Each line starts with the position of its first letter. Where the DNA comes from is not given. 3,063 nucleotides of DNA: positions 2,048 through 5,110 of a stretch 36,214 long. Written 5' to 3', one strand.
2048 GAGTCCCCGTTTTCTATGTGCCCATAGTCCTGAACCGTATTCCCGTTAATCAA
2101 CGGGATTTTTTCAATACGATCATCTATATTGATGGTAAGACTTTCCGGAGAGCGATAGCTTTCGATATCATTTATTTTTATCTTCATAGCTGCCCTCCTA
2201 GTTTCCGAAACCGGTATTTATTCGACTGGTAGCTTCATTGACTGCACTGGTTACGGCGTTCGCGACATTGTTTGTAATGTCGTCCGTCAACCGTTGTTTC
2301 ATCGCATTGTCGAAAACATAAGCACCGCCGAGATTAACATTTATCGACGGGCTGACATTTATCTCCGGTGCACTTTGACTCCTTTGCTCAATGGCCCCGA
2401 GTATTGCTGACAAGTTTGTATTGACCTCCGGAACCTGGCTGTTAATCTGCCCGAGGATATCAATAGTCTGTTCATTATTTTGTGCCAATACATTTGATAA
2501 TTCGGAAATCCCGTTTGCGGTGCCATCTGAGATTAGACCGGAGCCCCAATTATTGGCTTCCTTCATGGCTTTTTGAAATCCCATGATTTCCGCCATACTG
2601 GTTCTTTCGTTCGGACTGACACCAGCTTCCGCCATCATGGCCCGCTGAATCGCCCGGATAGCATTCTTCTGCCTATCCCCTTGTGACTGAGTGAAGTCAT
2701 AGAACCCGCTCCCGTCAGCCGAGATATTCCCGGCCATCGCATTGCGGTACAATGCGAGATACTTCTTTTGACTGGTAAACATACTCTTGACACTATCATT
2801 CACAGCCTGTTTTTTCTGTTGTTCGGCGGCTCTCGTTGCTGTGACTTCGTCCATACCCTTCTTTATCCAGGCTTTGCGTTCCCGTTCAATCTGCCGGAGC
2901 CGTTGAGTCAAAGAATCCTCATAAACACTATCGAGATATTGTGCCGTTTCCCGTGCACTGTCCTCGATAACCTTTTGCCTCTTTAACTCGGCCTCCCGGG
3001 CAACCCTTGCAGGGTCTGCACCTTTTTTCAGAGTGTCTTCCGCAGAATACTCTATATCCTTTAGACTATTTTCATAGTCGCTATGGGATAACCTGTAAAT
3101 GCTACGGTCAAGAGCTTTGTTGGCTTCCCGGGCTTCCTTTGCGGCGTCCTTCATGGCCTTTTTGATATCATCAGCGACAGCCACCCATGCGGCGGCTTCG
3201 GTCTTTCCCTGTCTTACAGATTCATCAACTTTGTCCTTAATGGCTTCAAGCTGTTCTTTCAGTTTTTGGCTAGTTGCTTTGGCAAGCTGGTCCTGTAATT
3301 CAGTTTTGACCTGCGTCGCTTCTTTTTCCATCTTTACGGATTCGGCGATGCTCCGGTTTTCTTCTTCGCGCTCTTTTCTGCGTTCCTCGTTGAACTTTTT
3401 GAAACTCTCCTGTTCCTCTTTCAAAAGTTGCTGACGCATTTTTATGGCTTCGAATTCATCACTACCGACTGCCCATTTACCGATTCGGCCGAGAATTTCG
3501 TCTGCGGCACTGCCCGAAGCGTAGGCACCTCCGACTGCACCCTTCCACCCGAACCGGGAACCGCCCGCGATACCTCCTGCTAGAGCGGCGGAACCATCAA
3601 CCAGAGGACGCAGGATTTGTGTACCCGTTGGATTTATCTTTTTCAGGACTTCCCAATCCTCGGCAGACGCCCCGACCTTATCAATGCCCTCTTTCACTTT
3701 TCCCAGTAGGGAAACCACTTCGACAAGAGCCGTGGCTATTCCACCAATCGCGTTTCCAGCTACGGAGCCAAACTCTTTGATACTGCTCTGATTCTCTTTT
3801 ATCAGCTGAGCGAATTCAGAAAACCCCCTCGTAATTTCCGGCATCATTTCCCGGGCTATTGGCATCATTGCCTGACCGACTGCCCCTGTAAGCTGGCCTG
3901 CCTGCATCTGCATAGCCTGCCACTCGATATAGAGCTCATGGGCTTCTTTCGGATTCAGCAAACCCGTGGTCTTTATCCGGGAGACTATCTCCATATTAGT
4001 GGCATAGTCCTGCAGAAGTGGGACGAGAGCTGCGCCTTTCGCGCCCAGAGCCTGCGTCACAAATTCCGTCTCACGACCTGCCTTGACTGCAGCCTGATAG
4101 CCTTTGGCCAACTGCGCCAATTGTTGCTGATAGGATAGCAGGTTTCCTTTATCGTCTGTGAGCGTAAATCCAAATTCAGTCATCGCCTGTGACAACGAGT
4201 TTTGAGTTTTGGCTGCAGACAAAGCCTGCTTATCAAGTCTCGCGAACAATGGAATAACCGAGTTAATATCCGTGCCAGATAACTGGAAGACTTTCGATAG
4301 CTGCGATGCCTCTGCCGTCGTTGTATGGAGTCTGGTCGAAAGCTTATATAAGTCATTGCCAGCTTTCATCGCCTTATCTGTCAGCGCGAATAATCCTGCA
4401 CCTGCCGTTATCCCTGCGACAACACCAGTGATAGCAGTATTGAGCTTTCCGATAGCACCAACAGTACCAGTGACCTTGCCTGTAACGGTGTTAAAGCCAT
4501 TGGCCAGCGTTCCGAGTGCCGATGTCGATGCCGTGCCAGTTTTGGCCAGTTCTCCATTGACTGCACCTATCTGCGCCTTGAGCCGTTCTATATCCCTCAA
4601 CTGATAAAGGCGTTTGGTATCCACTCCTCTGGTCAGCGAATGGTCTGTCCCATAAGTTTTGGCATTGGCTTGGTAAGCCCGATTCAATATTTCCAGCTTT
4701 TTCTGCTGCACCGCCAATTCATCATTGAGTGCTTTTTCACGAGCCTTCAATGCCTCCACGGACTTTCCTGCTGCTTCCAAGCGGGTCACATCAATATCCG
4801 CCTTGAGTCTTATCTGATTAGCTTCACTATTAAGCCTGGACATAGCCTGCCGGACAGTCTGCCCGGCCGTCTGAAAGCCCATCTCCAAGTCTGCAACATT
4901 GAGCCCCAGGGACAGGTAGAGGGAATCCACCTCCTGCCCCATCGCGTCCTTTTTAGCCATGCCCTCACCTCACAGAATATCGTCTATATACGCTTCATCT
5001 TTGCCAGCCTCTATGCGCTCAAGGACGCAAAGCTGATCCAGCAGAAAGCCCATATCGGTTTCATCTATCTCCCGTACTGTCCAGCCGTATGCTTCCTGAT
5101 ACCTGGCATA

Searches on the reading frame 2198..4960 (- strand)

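Call 58: search_protein_families(library=phrogs, proteins=[window:2198-4960:-], max_evalue=0.00001)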
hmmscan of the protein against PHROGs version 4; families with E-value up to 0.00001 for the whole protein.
window:2198-4960:- (920 aa): 5 families
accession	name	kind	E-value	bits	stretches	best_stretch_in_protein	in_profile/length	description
phrog_18863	-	unknown function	2.7e-145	486.7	1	7-741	3-697/848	-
phrog_4704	-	tail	9.6e-10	38.7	1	33-234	19-181/625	tail length tape measure protein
phrog_1293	-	tail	9.2e-09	34.7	1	7-190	2-177/1424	tail length tape measure protein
phrog_13338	-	unknown function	9.3e-09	35.1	1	145-600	9-414/903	-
phrog_5218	-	unknown function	7.6e-08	31.9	0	33-297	24-232/1599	-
